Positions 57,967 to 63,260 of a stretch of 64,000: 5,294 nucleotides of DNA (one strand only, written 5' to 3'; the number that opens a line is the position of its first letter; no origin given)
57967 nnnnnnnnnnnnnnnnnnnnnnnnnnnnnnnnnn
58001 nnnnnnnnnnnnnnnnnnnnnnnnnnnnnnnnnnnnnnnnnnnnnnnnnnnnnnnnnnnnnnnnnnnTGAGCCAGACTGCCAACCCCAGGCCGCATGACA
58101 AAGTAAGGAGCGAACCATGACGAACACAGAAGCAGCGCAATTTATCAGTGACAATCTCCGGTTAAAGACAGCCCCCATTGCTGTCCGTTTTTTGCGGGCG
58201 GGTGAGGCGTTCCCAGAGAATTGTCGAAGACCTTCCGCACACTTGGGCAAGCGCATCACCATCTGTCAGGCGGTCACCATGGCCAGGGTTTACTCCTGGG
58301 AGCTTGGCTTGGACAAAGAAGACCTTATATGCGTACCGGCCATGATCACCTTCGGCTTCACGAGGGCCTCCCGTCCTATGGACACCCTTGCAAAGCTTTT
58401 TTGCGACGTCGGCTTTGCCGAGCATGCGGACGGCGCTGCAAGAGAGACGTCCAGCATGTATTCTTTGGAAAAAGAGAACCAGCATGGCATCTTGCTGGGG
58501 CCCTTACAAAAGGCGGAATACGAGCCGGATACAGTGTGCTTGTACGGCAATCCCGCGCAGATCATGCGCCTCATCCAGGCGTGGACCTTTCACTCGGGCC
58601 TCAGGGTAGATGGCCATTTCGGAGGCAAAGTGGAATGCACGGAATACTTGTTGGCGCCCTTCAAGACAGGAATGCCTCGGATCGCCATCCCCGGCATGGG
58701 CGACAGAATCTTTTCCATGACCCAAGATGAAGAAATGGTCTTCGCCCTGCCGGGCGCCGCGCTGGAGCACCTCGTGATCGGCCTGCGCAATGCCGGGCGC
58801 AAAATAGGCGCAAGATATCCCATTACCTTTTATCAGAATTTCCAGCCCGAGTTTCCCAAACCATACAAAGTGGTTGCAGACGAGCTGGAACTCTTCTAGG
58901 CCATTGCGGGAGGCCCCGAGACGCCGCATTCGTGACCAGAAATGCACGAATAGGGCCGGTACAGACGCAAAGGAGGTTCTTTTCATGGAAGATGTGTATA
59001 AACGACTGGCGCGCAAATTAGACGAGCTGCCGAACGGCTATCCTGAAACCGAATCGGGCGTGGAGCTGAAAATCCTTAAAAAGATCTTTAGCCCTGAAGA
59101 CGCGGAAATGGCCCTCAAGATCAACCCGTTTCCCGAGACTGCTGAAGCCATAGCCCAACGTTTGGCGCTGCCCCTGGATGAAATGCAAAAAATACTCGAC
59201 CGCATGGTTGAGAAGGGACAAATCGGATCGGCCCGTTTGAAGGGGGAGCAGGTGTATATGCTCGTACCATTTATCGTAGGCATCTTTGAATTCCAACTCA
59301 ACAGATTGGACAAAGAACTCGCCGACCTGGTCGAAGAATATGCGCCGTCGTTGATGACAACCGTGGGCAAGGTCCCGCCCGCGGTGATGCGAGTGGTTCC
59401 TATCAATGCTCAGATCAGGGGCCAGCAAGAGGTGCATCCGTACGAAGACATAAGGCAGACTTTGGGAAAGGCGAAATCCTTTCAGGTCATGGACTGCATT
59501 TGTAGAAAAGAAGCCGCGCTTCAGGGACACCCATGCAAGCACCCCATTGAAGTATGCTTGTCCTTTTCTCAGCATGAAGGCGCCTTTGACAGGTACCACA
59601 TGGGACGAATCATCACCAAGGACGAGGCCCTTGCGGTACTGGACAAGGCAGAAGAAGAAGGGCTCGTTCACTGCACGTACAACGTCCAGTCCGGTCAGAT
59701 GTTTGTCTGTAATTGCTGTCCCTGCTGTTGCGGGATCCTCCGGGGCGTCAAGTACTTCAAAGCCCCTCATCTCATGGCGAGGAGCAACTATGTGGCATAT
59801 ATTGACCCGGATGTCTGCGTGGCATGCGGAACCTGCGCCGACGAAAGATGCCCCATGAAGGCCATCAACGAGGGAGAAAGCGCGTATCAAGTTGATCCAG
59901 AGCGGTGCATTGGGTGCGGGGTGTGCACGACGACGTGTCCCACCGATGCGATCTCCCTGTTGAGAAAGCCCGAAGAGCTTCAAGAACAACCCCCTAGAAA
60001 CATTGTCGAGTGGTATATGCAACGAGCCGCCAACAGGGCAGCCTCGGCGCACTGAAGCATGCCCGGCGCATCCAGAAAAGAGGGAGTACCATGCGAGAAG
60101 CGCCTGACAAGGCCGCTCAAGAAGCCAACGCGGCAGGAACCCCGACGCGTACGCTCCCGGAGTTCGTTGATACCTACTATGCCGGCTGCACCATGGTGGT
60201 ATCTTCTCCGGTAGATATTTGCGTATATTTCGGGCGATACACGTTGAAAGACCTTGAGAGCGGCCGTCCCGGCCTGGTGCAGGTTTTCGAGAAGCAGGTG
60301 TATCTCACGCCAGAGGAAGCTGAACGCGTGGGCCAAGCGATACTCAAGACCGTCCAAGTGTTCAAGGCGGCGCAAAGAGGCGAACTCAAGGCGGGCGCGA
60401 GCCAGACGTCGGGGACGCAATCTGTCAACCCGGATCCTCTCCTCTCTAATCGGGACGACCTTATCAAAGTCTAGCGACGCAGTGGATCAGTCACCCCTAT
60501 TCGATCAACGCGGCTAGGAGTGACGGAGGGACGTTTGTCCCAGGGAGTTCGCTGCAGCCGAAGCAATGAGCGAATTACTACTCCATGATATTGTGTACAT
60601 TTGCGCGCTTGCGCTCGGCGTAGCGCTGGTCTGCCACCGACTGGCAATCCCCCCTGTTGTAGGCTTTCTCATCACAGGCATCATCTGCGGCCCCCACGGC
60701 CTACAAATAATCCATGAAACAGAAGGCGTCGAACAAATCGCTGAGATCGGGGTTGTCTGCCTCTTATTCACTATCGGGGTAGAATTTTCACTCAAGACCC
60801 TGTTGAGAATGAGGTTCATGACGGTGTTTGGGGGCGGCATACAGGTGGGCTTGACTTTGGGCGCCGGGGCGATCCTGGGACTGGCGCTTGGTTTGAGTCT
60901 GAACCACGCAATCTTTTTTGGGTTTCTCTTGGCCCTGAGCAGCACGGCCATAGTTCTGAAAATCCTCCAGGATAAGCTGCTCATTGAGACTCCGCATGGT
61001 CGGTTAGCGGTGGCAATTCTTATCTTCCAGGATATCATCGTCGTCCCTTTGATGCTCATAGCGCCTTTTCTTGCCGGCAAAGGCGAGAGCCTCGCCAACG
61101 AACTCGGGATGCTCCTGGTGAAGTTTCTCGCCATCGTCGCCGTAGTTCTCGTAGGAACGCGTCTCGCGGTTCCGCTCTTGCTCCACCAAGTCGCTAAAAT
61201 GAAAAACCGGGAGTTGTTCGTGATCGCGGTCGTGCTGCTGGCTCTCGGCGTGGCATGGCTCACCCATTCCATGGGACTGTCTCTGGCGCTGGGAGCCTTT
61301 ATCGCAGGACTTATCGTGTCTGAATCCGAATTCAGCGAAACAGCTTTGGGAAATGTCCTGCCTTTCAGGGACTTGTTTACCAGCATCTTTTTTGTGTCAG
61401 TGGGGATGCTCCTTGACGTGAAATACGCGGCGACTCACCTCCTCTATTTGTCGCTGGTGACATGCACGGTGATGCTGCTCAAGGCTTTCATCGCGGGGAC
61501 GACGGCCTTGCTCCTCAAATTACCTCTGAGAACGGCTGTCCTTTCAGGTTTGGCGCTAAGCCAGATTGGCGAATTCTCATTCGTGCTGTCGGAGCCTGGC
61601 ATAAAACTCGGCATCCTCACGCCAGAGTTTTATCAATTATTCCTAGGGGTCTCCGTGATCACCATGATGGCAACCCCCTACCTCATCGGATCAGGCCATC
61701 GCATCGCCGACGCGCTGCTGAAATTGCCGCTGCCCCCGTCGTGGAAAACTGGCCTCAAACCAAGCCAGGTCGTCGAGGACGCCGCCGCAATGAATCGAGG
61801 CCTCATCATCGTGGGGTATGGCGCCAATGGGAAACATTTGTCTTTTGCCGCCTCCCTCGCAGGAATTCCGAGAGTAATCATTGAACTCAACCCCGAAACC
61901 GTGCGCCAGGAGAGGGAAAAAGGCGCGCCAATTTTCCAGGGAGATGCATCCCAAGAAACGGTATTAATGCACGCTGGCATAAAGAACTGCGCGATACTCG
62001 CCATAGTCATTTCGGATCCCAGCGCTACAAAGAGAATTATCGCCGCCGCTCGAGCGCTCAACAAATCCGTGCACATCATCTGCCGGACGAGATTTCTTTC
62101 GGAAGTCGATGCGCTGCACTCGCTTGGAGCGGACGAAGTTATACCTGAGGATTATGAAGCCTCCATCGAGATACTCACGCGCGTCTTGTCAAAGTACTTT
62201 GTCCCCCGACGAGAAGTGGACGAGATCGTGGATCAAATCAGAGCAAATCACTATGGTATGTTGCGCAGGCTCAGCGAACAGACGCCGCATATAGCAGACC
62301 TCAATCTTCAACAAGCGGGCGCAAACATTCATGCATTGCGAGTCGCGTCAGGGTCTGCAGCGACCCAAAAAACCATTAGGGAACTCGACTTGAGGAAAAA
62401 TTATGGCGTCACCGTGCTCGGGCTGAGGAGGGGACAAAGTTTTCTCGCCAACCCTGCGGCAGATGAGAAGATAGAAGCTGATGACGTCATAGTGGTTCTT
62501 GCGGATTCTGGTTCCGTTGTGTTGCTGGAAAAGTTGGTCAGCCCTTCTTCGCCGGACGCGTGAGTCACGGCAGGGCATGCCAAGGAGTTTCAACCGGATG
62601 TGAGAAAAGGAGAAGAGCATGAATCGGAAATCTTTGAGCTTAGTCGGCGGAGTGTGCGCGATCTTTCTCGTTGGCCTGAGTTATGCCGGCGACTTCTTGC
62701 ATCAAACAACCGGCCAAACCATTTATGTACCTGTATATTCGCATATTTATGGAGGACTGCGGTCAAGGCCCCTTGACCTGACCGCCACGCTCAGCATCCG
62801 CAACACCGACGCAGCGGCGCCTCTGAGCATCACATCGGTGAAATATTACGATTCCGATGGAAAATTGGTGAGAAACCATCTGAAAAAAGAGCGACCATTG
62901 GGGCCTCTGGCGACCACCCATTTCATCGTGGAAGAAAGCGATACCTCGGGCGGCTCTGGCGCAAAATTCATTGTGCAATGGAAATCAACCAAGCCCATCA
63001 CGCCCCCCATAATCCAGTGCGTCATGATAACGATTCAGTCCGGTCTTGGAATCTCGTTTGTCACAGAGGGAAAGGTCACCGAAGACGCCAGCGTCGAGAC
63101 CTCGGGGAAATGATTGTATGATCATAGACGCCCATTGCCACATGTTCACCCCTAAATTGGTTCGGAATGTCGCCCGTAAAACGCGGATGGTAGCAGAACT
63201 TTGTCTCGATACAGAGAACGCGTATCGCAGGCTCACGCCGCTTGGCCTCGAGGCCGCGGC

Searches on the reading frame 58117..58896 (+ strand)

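Call 16: search_protein_families(library=ncbifam, proteins=[window:58117-58896:+], max_evalue=0.00001)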
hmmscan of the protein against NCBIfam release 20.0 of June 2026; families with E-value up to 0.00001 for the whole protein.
window:58117-58896:+ (260 aa): 0 families

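Call 60: search_protein_families(library=pfam, proteins=[window:58117-58896:+], max_evalue=0.001)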
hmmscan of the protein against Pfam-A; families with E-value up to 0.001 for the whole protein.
window:58117-58896:+ (260 aa): 1 family
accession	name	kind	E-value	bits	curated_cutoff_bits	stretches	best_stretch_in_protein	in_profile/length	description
PF02596.20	DUF169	-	5.5e-47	160.7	27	1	11-220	3-207/209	Uncharacterised ArCR, COG2043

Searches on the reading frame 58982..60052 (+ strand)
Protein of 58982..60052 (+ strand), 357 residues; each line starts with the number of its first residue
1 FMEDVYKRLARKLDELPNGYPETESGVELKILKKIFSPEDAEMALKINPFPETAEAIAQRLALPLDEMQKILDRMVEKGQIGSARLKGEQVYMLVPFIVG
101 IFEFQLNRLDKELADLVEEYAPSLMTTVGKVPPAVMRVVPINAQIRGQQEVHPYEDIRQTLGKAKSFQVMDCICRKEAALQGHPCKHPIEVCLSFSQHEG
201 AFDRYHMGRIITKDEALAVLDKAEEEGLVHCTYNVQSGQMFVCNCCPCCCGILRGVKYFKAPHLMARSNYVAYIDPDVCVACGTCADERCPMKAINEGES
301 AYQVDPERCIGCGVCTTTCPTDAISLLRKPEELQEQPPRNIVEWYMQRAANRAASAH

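Call 16: search_protein_families(library=ncbifam, proteins=[window:58982-60052:+], max_evalue=0.00001)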
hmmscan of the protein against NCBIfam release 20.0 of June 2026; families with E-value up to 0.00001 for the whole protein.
window:58982-60052:+ (357 aa): 31 families (the best 25 are shown)
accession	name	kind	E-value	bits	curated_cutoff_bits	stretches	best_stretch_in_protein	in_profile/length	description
NF058577.1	FdxA_fam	equivalog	1.2e-14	54.2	65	1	272-323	2-52/52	4Fe-4S ferredoxin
TIGR01944.1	rnfB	subfamily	3.8e-13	49.4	68.7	1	267-350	103-178/190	RnfABCDGE type electron transport complex subunit B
TIGR03224.1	benzo_boxA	equivalog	9.5e-11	41.2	459.2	1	273-331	6-63/411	benzoyl-CoA 2,3-epoxidase subunit BoxA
TIGR02700.1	flavo_MJ0208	hypoth_equivalog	7.3e-10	38.5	251.35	1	273-325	144-195/234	dihydromethanopterin reductase (acceptor)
NF003475.0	PRK05113.1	equivalog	2.3e-09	37.4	203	1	266-333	102-169/190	electron transport complex subunit RsxB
NF040770.1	hetero_SS_HdrA2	exception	3.1e-09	35.5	1100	1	268-328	568-627/777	CoB-CoM heterodisulfide reductase HdrA2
NF041891.1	hdrA_Methbact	equivalog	3.2e-09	35.6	1300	1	270-327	565-621/762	ferredoxin:CoB-CoM heterodisulfide reductase subunit HdrA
NF045490.1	FdxA_Protbact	equivalog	1.6e-08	34.7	135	1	272-332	2-63/104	ferredoxin FdxA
TIGR02179.1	PorD_KorD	subfamily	1.7e-08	34.4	60.05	1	274-328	22-76/78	2-oxoacid:acceptor oxidoreductase, delta subunit, pyruvate/2-ketoisovalerate family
TIGR03287.1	methan_mark_16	hypoth_equivalog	3.1e-08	32.5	363.95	1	272-324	297-347/391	methanogenesis marker 16 metalloprotein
NF005415.0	PRK06991.1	equivalog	4.6e-08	33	281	1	266-328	74-136/284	electron transport complex subunit RsxB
NF045480.1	FdxA_Actino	equivalog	4.8e-08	33.2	125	1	285-326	17-57/107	ferredoxin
NF033683.1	di_4Fe-4S_YfhL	equivalog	6.3e-08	32.8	86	1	277-334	7-70/80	YfhL family 4Fe-4S dicluster ferredoxin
TIGR03294.1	FrhG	equivalog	9.2e-08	32.1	245.5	1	274-322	171-218/228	coenzyme F420 hydrogenase subunit gamma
NF041778.1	hetero_SS_HdrA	equivalog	9.4e-08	30.3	1400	1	259-326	569-635/771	ferredoxin:CoB-CoM heterodisulfide reductase subunit HdrA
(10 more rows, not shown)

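Call 60: search_protein_families(library=pfam, proteins=[window:58982-60052:+], max_evalue=0.001)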
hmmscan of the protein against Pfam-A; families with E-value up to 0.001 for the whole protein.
window:58982-60052:+ (357 aa): 9 families
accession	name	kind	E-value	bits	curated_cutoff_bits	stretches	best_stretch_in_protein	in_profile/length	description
PF00037.32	Fer4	-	1.2e-12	47.5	21.1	1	302-325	1-24/24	4Fe-4S binding domain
PF12837.12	Fer4_6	-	3.4e-10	39.8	25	1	303-324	3-24/24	4Fe-4S binding domain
PF13237.11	Fer4_10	-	2.2e-09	37.5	25.5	2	273-320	3-53/53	4Fe-4S dicluster domain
PF12797.12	Fer4_2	-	4.4e-09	36.1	24.5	1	304-321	5-22/22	4Fe-4S binding domain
PF14697.11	Fer4_21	-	3.7e-08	33.8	35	1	272-326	1-59/59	4Fe-4S dicluster domain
PF12838.12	Fer4_7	-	1.2e-06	29.3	27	1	279-323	2-52/52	4Fe-4S dicluster domain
PF13187.11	Fer4_9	-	4.6e-06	27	27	1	279-324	2-52/52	4Fe-4S dicluster domain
PF25160.1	LdpA_Fe-S-bd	-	0.00027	21.1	27.6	1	285-325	8-44/49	LdpA Fe-S cluster-binding domain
PF12800.12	Fer4_4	-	0.00055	20.5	24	1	306-321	1-16/17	4Fe-4S binding domain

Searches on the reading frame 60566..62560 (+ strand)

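Call 60: search_protein_families(library=pfam, proteins=[window:60566-62560:+], max_evalue=0.001)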
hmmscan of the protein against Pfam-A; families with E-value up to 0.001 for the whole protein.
window:60566-62560:+ (665 aa): 3 families
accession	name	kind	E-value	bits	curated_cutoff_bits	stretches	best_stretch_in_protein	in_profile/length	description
PF00999.27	Na_H_Exchanger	-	1.8e-60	205.3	26.2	1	16-373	4-373/375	Sodium/hydrogen exchanger, transmembrane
PF02254.24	TrkA_N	-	1.7e-21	77.2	23.8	1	414-526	2-114/116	TrkA-N domain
PF02080.26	TrkA_C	-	1.6e-12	47.5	27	1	589-656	2-68/71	TrkA-C domain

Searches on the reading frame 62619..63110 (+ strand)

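Call 60: search_protein_families(library=pfam, proteins=[window:62619-63110:+], max_evalue=0.001)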
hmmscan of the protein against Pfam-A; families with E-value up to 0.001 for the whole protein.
window:62619-63110:+ (164 aa): 1 family
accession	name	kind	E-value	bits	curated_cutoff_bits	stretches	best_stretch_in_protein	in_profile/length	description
PF11322.13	DUF3124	-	3.5e-49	166.5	27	1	32-153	1-122/123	Protein of unknown function (DUF3124)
